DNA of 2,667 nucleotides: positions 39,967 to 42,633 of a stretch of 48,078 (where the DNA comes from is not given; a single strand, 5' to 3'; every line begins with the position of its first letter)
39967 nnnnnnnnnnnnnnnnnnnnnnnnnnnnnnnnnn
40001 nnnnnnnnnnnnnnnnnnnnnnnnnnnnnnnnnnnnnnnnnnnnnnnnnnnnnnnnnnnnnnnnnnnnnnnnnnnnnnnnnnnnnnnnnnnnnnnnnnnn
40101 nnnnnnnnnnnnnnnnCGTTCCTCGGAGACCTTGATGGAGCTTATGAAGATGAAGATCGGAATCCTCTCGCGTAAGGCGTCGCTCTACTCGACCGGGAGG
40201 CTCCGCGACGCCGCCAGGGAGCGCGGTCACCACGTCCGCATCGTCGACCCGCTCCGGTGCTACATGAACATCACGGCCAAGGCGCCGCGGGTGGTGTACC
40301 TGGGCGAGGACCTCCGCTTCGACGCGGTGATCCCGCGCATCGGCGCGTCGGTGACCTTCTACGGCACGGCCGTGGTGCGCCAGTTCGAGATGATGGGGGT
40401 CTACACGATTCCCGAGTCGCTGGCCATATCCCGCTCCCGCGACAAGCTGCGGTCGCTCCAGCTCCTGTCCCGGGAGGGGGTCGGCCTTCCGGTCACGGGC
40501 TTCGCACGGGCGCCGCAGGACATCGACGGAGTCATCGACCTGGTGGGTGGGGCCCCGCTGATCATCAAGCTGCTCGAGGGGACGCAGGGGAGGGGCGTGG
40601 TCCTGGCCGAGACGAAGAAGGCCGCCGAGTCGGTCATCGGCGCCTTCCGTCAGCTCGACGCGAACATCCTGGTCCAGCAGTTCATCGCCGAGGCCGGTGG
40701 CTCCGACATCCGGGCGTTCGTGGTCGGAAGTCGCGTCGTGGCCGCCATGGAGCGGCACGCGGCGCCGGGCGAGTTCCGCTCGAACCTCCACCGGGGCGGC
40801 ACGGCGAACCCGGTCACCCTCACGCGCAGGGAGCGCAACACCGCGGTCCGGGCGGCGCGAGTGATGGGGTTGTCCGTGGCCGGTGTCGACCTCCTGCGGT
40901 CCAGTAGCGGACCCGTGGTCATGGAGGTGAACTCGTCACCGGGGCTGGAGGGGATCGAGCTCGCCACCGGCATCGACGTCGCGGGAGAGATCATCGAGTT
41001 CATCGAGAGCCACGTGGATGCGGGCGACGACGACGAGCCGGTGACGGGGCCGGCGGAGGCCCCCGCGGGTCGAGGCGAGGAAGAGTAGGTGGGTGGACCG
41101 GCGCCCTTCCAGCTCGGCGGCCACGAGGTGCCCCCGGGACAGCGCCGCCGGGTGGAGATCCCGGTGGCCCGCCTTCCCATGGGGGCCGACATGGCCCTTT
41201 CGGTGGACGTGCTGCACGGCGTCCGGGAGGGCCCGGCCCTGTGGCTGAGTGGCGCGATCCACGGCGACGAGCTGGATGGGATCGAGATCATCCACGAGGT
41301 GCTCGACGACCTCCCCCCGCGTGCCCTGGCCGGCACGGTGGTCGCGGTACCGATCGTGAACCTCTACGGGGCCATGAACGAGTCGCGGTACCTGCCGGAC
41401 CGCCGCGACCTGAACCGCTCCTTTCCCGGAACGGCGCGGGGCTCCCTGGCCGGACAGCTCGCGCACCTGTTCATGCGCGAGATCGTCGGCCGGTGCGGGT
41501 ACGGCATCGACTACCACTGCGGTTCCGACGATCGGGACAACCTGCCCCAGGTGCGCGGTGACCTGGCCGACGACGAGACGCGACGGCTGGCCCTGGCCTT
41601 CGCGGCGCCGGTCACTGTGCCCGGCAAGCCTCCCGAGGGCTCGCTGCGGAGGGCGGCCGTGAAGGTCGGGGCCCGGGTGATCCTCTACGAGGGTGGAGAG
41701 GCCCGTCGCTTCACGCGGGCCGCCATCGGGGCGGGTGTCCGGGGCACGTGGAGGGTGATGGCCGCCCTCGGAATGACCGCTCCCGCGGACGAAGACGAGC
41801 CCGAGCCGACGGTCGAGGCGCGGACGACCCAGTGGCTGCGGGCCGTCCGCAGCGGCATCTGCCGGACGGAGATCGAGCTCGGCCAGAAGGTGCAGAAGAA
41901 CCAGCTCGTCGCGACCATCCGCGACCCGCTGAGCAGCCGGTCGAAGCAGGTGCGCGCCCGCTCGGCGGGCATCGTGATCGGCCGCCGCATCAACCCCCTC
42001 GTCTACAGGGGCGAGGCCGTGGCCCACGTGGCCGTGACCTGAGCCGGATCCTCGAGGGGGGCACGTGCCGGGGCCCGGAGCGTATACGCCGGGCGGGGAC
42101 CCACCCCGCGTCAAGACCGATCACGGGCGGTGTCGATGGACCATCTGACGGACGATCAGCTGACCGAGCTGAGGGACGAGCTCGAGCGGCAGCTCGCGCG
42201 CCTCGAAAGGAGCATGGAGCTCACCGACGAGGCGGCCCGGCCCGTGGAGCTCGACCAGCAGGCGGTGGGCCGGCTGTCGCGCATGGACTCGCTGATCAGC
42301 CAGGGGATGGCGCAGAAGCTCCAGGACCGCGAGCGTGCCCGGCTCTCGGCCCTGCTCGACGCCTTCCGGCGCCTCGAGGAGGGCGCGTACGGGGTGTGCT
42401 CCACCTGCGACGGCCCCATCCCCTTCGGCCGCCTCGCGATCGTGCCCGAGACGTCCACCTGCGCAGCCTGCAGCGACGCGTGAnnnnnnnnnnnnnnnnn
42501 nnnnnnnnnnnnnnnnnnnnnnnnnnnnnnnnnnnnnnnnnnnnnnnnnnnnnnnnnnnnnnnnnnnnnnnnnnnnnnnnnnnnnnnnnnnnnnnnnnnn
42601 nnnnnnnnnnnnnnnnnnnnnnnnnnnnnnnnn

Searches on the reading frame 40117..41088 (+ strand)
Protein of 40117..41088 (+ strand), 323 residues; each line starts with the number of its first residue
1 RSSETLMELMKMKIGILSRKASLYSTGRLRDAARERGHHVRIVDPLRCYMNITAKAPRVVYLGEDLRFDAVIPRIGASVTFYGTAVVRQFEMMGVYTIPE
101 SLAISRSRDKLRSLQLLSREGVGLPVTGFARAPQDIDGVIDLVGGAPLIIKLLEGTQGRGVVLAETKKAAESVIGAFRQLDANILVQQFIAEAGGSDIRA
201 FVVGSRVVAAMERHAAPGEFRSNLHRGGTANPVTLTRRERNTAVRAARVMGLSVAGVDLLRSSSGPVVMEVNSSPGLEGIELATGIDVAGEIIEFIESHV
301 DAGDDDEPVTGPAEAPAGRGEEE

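Call 65: search_protein_families(library=pfam, proteins=[window:40117-41088:+], max_evalue=0.0001)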
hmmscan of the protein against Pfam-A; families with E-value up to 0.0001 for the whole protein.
window:40117-41088:+ (323 aa): 5 families
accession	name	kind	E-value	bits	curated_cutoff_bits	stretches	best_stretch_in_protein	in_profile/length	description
PF08443.16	RimK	-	3.7e-63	213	21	1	108-296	2-188/188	RimK-like ATP-grasp domain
PF18030.7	Rimk_N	-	5.6e-40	136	26.4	1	12-104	1-94/94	RimK PreATP-grasp domain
PF02955.21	GSH-S_ATP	-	2.3e-15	56.9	23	1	136-272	24-160/175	Prokaryotic glutathione synthetase, ATP-grasp domain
PF02655.19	ATP-grasp_3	-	2.1e-07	31.6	23.2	1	109-273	3-155/160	ATP-grasp domain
PF14397.11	ATPgrasp_ST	-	7.8e-07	29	31.4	0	242-285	221-266/278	Sugar-transfer associated ATP-grasp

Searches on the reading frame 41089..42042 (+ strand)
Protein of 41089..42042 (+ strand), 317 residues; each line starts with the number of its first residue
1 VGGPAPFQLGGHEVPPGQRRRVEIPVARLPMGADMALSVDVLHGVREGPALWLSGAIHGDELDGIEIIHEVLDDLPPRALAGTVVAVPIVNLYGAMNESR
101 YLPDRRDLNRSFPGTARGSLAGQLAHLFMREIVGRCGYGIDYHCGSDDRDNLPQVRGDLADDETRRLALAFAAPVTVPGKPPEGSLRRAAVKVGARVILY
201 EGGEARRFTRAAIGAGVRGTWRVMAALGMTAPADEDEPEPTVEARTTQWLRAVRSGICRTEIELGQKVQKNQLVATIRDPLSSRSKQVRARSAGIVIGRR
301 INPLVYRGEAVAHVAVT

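Call 65: search_protein_families(library=pfam, proteins=[window:41089-42042:+], max_evalue=0.0001)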
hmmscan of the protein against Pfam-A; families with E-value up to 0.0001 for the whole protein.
window:41089-42042:+ (317 aa): 1 family
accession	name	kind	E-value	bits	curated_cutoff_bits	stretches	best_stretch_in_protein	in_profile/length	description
PF24827.1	AstE_AspA_cat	-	4.1e-36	124.8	25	1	48-226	2-191/192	Succinylglutamate desuccinylase/Aspartoacylase catalytic domain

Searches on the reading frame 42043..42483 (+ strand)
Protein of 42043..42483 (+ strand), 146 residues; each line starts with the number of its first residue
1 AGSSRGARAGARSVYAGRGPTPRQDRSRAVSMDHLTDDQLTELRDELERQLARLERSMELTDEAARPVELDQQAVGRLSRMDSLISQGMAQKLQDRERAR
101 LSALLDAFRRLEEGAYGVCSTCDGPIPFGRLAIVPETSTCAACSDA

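Call 65: search_protein_families(library=pfam, proteins=[window:42043-42483:+], max_evalue=0.0001)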
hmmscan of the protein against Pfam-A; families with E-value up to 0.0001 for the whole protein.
window:42043-42483:+ (146 aa): 1 family
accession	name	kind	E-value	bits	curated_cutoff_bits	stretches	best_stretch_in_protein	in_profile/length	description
PF01258.23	zf-dskA_traR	-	1.9e-07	31.4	24.9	1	114-143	1-30/36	Prokaryotic dksA/traR C4-type zinc finger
